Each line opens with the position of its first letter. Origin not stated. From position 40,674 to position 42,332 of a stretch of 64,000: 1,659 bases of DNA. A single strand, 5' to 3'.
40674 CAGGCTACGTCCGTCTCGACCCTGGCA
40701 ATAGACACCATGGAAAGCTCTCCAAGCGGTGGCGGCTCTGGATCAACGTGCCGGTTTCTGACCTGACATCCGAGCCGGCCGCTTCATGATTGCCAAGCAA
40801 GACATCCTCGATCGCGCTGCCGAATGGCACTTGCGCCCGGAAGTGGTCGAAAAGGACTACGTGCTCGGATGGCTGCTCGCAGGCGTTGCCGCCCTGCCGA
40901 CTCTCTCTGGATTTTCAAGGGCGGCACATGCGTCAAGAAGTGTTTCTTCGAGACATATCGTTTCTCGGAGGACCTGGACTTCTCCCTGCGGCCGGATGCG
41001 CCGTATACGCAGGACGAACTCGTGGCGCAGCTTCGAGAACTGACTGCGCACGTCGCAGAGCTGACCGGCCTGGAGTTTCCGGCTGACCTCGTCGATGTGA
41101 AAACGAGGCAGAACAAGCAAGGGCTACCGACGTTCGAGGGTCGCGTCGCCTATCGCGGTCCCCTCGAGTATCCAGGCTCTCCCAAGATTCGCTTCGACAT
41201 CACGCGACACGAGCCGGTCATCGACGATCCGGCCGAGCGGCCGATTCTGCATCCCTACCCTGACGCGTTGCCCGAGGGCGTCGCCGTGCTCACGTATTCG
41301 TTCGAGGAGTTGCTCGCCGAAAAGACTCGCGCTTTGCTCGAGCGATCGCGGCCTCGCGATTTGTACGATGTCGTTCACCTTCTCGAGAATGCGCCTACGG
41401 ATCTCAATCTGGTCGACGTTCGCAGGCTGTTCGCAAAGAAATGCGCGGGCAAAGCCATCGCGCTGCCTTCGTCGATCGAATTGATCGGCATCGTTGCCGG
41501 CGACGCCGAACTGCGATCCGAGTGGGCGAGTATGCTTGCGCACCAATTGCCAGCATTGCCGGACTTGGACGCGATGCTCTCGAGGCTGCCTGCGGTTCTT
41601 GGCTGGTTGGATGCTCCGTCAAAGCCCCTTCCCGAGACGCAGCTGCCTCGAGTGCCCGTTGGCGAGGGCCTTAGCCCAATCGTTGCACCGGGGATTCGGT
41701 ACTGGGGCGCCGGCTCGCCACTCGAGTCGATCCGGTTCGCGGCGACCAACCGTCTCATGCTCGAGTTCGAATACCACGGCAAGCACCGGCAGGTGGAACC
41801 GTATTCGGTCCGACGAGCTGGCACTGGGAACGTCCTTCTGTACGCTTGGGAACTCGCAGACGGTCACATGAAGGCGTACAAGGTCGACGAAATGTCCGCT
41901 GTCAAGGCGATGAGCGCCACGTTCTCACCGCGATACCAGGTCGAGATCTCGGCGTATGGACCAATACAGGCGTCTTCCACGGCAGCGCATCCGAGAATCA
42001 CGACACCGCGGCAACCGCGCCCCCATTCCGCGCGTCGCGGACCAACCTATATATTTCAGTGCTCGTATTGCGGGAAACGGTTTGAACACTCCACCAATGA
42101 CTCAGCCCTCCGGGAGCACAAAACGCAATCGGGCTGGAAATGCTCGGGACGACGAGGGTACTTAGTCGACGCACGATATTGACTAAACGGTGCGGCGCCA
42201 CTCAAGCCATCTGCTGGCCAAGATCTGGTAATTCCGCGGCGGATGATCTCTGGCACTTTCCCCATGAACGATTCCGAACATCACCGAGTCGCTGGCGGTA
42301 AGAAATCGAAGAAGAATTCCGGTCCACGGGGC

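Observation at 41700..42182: WYL-like and C2H2-like zinc-finger extension on an AbiEii-family nucleotidyltransferase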

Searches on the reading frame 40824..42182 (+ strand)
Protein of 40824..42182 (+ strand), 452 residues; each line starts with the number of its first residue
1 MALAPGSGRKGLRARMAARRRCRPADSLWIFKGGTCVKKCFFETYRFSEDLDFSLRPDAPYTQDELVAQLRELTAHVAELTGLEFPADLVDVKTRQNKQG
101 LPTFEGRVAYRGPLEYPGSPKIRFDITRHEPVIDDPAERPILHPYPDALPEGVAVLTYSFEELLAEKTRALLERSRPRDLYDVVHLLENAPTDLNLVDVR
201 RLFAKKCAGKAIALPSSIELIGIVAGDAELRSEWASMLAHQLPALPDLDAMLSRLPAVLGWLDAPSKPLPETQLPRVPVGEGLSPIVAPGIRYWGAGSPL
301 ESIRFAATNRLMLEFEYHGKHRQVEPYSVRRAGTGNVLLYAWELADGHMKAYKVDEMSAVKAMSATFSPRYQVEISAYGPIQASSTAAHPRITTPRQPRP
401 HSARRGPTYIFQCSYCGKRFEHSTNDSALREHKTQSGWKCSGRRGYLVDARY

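Call 3: search_protein_families(library=pfam, proteins=[window:40824-42182:+], max_evalue=1)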
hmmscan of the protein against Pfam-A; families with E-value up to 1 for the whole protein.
window:40824-42182:+ (452 aa): 6 families
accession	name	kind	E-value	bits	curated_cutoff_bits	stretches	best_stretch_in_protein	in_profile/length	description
PF08843.17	AbiEii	-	3.3e-38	132.4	22.5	1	23-252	9-236/238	Nucleotidyl transferase AbiEii toxin, Type IV TA system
PF13280.12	WYL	-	0.0015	19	21.8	1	300-361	3-69/70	WYL domain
PF09723.15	Zn_ribbon_8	-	0.0072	16.8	34.4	1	407-423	2-18/41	Zinc ribbon domain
PF25054.1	PHD_pln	-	0.074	13.4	29.8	1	408-427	10-29/43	PHD-type zinc finger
PF00096.32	zf-C2H2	-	0.14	13.1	25.2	1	411-425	1-15/23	Zinc finger, C2H2 type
PF13894.12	zf-C2H2_4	-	0.19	12.9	27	1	411-433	1-20/24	C2H2-type zinc finger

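Call 5: find_homologous_proteins(query=window:40824-42182:+, max_evalue=0.00001)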
Query window:40824-42182:+ (452 aa): 5697 proteins with E <= 0.00001 among 8000 candidates; the best 120 are listed.
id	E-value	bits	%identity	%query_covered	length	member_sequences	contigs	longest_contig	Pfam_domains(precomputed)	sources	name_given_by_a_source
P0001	2.3e-298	1008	100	97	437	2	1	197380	PF08843.18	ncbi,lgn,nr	ncbi:MAG TPA: nucleotidyl transferase AbiEii/AbiGii toxin family protein [Vicinamibacterales bacteri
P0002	2.5e-249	846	84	95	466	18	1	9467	PF08843.18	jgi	jgi:predicted nucleotidyltransferase component of viral defense system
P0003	7.7e-242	822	82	95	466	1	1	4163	PF08843.18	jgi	jgi:predicted nucleotidyltransferase component of viral defense system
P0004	2.7e-233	794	80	95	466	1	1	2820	PF08843.18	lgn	-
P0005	1.6e-230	784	78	95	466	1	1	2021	PF08843.18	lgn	-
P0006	4.6e-226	770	76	95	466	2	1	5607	PF08843.18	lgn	-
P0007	2.4e-224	764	76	95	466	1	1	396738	PF08843.18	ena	-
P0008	1.4e-219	748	75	95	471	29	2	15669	PF08843.18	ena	-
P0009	3.8e-219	747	73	95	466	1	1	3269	PF08843.18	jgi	jgi:predicted nucleotidyltransferase component of viral defense system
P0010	7.1e-218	743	73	95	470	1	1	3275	PF08843.18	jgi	jgi:predicted nucleotidyltransferase component of viral defense system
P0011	3.3e-213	727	73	95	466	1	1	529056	PF08843.18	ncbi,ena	-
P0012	2.7e-211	721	73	95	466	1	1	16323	PF08843.18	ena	-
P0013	9.7e-198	676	68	95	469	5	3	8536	PF08843.18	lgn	-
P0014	3.4e-194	665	80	79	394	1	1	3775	PF08843.18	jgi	jgi:predicted nucleotidyltransferase component of viral defense system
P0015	6.4e-189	647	64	94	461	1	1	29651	PF08843.18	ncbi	-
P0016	9.2e-188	643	65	95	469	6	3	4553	PF08843.18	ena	-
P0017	1.9e-181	623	72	84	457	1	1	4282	PF08843.18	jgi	jgi:predicted nucleotidyltransferase component of viral defense system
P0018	4.8e-180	618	61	95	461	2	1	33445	PF08843.18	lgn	-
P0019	6.5e-180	618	64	95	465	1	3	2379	PF08843.18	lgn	-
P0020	3.5e-179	615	61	95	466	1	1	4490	PF08843.18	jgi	jgi:predicted nucleotidyltransferase component of viral defense system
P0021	1.2e-173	597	60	95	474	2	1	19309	PF08843.18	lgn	-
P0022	9.5e-173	594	61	95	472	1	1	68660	PF08843.18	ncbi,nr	ncbi:MAG: nucleotidyl transferase AbiEii/AbiGii toxin family protein [Acidobacteriota bacterium]|nr:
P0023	1.1e-172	594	61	94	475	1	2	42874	PF08843.18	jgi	jgi:predicted nucleotidyltransferase component of viral defense system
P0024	1.1e-171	591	61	95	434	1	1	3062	PF08843.18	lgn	-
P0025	1.1e-169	584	57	97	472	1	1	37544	PF08843.18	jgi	jgi:predicted nucleotidyltransferase component of viral defense system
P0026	1.3e-168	580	60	94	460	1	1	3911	PF08843.18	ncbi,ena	-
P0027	1.6e-168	580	70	79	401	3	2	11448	PF08843.18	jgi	-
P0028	2.7e-167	576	60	94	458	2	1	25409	PF08843.18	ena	-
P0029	4.7e-167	575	57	94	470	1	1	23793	PF08843.18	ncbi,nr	ncbi:MAG: nucleotidyl transferase AbiEii/AbiGii toxin family protein [Acidobacteria bacterium]|nr:nu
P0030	7.3e-167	575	60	94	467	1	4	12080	PF08843.18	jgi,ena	-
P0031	1.0e-166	574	71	78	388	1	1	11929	PF08843.18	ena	-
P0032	3.4e-166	572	60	94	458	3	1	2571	PF08843.18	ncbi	-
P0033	7.1e-166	571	60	95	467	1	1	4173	PF08843.18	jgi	jgi:predicted nucleotidyltransferase component of viral defense system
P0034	2.7e-165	569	58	94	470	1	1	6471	PF08843.18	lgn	-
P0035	7.4e-165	568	59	94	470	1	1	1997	PF08843.18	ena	-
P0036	4.9e-164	565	60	94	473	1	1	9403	PF08843.18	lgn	-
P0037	1.5e-163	564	69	77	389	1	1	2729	PF08843.18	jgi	jgi:predicted nucleotidyltransferase component of viral defense system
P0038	1.6e-163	564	59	95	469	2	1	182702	PF08843.18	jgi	-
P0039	6.0e-163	562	56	94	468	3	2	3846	PF08843.18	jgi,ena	-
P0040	1.3e-162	561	58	94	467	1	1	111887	PF08843.18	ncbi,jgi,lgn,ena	-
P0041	2.8e-161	556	58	93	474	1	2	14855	PF08843.18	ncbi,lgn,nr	ncbi:MAG: nucleotidyl transferase AbiEii/AbiGii toxin family protein [Acidobacteria bacterium]|nr:nu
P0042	9.4e-161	554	56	94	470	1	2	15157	PF08843.18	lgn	-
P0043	1.4e-160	554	59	95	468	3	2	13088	PF08843.18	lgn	-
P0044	2.1e-160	553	57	95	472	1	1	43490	PF08843.18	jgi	jgi:predicted nucleotidyltransferase component of viral defense system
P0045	2.7e-160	553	56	94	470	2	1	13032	PF08843.18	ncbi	ncbi:MAG: nucleotidyl transferase AbiEii/AbiGii toxin family protein [Thermodesulfobacteriota bacter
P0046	4.9e-160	552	57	94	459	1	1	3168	PF08843.18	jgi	jgi:predicted nucleotidyltransferase component of viral defense system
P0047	6.3e-160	552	57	93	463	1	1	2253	PF08843.18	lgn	-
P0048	1.6e-159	550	68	78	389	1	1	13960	PF08843.18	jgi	jgi:predicted nucleotidyltransferase component of viral defense system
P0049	2.2e-159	550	56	94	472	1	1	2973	PF08843.18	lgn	-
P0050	6.0e-159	549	56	94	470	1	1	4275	PF08843.18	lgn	-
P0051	8.5e-159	548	56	94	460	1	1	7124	PF08843.18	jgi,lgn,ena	-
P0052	1.7e-158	547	57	95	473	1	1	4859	PF08843.18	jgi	jgi:predicted nucleotidyltransferase component of viral defense system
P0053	3.0e-158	546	55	94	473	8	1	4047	PF08843.18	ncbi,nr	ncbi:MAG TPA: nucleotidyl transferase AbiEii/AbiGii toxin family protein [bacterium]|nr:nucleotidyl 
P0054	8.1e-158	545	58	94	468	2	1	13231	PF08843.18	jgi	-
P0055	9.0e-158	545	54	97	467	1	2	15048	PF08843.18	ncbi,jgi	ncbi:MAG: nucleotidyl transferase AbiEii/AbiGii toxin family protein [Bryobacteraceae bacterium]|jgi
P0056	1.4e-157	544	56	94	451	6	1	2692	PF08843.18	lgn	-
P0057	1.9e-157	544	56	94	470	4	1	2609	PF08843.18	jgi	jgi:predicted nucleotidyltransferase component of viral defense system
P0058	2.2e-157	543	57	93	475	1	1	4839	PF08843.18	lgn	-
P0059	5.2e-157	542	57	94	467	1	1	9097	PF08843.18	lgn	-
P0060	9.2e-157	541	56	94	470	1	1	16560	PF08843.18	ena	-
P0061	1.1e-155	538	56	94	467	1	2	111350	PF08843.18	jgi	jgi:predicted nucleotidyltransferase component of viral defense system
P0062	1.6e-155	537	55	95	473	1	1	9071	PF08843.18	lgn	-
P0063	3.2e-155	536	57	95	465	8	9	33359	PF08843.18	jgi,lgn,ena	jgi:predicted nucleotidyltransferase component of viral defense system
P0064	4.6e-155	536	55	95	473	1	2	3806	PF08843.18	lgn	-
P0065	7.9e-155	535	57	95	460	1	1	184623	PF08843.18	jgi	jgi:predicted nucleotidyltransferase component of viral defense system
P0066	2.0e-154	534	56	93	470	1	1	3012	PF08843.18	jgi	jgi:predicted nucleotidyltransferase component of viral defense system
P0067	3.4e-154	533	56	93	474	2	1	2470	PF08843.18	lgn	-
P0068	4.2e-154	533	54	95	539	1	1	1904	PF08843.18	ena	-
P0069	6.1e-154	532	56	92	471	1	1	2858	PF08843.18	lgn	-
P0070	9.4e-154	531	57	93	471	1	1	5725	PF08843.18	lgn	-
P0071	9.6e-154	531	55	95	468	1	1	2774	PF08843.18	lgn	-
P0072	1.1e-153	531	54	94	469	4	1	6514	PF08843.18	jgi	jgi:predicted nucleotidyltransferase component of viral defense system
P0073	1.5e-153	531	55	95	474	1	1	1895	PF08843.18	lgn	-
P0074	2.0e-153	530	54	94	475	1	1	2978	PF08843.18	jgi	jgi:predicted nucleotidyltransferase component of viral defense system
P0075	3.2e-153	530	55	94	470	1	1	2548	PF08843.18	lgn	-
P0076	7.3e-153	528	54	94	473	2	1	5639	PF08843.18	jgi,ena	jgi:predicted nucleotidyltransferase component of viral defense system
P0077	7.7e-153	528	55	93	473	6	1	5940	PF08843.18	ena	-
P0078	1.1e-152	528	52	95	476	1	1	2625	PF08843.18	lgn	-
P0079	8.7e-152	525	54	94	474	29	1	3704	PF08843.18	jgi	-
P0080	9.8e-152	525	54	94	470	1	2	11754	PF08843.18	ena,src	-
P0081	1.6e-151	524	53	94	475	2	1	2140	PF08843.18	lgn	-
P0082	2.1e-151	524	54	95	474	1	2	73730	PF08843.18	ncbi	-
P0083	3.6e-151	523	53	94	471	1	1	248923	PF08843.18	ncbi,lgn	-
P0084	8.5e-151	522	53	94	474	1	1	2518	PF08843.18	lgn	-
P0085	1.0e-150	521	54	95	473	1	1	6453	PF08843.18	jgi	jgi:predicted nucleotidyltransferase component of viral defense system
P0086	1.1e-150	521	54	93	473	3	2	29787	PF08843.18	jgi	jgi:predicted nucleotidyltransferase component of viral defense system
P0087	1.2e-150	521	54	94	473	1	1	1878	PF08843.18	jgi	jgi:predicted nucleotidyltransferase component of viral defense system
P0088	4.9e-150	519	53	93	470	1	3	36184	PF08843.18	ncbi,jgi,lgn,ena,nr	ncbi:MAG TPA: nucleotidyl transferase AbiEii/AbiGii toxin family protein [Candidatus Sulfotelmatobac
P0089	1.1e-149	518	56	94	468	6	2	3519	PF08843.18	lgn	-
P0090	1.7e-149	517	55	95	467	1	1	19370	PF08843.18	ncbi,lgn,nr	ncbi:MAG: nucleotidyl transferase AbiEii/AbiGii toxin family protein [Terracidiphilus sp.]|nr:nucleo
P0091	1.8e-149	517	54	94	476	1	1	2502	PF08843.18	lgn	-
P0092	2.1e-149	517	55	93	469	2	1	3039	PF08843.18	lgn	-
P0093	3.0e-149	517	64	77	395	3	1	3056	PF08843.18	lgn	-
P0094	3.3e-149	516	54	93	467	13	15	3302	PF08843.18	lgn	-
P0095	3.6e-149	516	55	93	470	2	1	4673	PF08843.18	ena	-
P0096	4.0e-149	516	55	94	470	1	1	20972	PF08843.18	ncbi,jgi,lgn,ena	-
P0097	8.0e-149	515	53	94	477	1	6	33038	PF08843.18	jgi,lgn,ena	jgi:predicted nucleotidyltransferase component of viral defense system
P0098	9.0e-149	515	52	93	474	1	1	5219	PF08843.18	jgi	jgi:predicted nucleotidyltransferase component of viral defense system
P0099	1.4e-148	514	53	93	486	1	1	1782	PF08843.18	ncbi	-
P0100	1.4e-148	514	53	94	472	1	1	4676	PF08843.18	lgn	-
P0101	1.6e-148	514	54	94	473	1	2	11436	PF08843.18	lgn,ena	-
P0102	1.7e-148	514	54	94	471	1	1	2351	PF08843.18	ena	-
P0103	2.0e-148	514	53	94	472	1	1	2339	PF08843.18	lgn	-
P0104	3.1e-148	513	53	94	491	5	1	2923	PF08843.18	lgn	-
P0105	3.2e-148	513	54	93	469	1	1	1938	PF08843.18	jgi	jgi:predicted nucleotidyltransferase component of viral defense system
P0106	1.1e-147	511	53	94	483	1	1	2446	PF08843.18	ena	-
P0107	1.2e-147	511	55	93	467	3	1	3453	PF08843.18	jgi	jgi:predicted nucleotidyltransferase component of viral defense system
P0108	1.7e-147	511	53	94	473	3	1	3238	PF08843.18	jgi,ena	-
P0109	3.6e-147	510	55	95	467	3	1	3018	PF08843.18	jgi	-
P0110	3.9e-147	510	53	94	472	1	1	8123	PF08843.18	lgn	-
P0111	4.0e-147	510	53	93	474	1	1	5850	PF08843.18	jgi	jgi:predicted nucleotidyltransferase component of viral defense system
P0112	4.2e-147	509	55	94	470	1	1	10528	PF08843.18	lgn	-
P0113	6.8e-147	509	53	94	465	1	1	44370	PF08843.18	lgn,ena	-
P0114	9.5e-147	508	55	94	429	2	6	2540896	PF08843.18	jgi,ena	-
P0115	1.0e-146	508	62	77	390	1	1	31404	PF08843.18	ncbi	-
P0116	1.0e-146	508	54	94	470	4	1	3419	PF08843.18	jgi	jgi:predicted nucleotidyltransferase component of viral defense system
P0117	1.7e-146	507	53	94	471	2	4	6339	PF08843.18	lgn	-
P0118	5.3e-146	506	55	93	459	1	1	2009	PF08843.18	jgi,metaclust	metaclust:\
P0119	6.8e-146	505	53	95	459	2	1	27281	PF08843.18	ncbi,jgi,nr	ncbi:MAG TPA: nucleotidyl transferase AbiEii/AbiGii toxin family protein [Candidatus Polarisedimenti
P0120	8.9e-146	505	52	97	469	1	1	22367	PF08843.18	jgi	-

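Call 14: search_protein_families(library=ncbifam, proteins=[P0002], max_evalue=0.1)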
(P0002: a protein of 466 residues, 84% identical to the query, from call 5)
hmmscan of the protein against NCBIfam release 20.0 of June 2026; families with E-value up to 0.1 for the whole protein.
P0002 (466 aa): 0 families

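Call 15: search_protein_families(library=padloc, proteins=[P0002], max_evalue=0.1)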
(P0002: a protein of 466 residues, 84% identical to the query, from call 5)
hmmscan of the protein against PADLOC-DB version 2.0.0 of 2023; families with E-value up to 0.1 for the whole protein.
P0002 (466 aa): 34 families (the best 25 are shown)
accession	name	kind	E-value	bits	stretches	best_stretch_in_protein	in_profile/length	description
PDLC02317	AbiEii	-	1.2e-118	394.5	1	1-396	1-394/396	AbiEii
PDLC02304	AbiEii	-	1.1e-64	216.9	1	2-270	2-252/260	AbiEii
PDLC02323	AbiEii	-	1.9e-22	78.1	1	4-212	4-196/248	AbiEii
PDLC02321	AbiEii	-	3.8e-19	67.5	2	18-93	19-93/296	AbiEii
PDLC02294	AbiEii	-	4.2e-19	67.4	1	11-224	13-207/260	AbiEii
PDLC02288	AbiEii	-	2.1e-18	64.3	1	4-277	14-274/294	AbiEii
PDLC02292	AbiEii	-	5.2e-15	54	1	11-112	18-106/283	AbiEii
PDLC02306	AbiEii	-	1.3e-14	52.5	1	31-268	28-270/280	AbiEii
PDLC02291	AbiEii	-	1.5e-14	52.1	1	7-266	23-257/310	AbiEii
PDLC02305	AbiEii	-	5.9e-14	50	2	167-218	157-208/306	AbiEii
PDLC02318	AbiEii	-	5.2e-13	47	1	27-221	26-201/280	AbiEii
PDLC02289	AbiEii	-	6.4e-13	46.9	1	7-76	17-85/309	AbiEii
PDLC02307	AbiEii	-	9.1e-12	43.2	2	169-216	113-160/219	AbiEii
PDLC02303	AbiEii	-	1.7e-11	42.1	1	5-204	4-185/249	AbiEii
PDLC02296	AbiEii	-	2.8e-11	41.1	1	19-208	22-206/282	AbiEii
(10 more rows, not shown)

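Call 18: find_encoding_contigs(protein=P0011, flank=8000, max_places=3)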
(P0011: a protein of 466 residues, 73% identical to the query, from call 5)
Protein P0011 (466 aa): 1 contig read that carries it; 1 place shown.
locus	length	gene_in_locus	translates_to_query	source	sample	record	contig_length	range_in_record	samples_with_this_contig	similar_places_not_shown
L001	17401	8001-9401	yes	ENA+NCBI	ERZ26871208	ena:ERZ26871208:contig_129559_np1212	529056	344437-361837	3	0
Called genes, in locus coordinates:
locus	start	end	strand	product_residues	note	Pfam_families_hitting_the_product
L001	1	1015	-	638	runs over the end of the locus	-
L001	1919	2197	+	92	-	-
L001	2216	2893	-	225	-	PF08867:FRG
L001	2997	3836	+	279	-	PF13340:DUF4096, PF01609:DDE_Tnp_1, PF13586:DDE_Tnp_1_2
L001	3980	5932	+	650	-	-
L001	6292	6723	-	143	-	PF07883:Cupin_2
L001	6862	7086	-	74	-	-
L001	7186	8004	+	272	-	PF13338:AbiEi_4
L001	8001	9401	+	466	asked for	PF08843:AbiEii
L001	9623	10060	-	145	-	PF10604:Polyketide_cyc2, PF08327:AHSA1 (weak)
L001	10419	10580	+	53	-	-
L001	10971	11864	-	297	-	-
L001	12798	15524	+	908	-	PF00069:Pkinase, PF03109:ABC1 (faint), PF07714:PK_Tyr_Ser-Thr, PF07676:PD40 (faint), PF26549:Tricorn_N (faint)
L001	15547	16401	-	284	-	PF00657:Lipase_GDSL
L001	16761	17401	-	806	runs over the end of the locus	PF08531:Bac_rhamnosid_N (weak), PF17389:Bac_rhamnosid6H, PF17390:Bac_rhamnosid_C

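Call 20: predict_structure(alignment_id=A1)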
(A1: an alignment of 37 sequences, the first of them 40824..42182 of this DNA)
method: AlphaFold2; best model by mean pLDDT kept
length: 452 residues; sequences in the alignment: 37
mean_pLDDT: 79.4   pTM: 0.73
mean pLDDT of the five models: 79.4, 76.6, 74.2, 72.9, 68.7
residues with pLDDT >= 90: 164; 70-90: 186; 50-70: 55; < 50: 47
segments of 3 or more residues with pLDDT < 50: 1-11, 19-24, 378-404
pLDDT, mean of each block of 10 residues (from residue 1): 39 51 60 73 58 83 92 80 85 89 89 69 85 86 63 81 94 91 87 85 94 95 91 79 83 92 89 81 66 62 86 96 93 88 94 94 90 63 29 35 67 90 90 93 88 87
secondary structure, 60 per line:
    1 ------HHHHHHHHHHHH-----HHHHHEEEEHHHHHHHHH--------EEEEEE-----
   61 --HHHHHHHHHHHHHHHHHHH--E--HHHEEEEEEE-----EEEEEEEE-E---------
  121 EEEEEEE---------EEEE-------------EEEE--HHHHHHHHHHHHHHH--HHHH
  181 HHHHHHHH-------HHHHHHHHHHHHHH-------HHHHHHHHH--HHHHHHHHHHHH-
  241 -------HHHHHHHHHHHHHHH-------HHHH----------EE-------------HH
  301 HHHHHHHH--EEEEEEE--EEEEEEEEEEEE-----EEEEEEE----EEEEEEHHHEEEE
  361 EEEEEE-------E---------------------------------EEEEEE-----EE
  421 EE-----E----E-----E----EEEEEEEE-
elements in order: H7-18 H24-28 E29-32 H33-41 E50-55 H63-81 E90-96 E102-109 E121-127 E137-140 E154-157 H160-174 H177-188 H196-209 H217-225 H228-239 H248-262 H270-273 H299-308 E311-317 E320-331 E337-343 E348-353 E357-366 E408-413 E419-422 E444-451
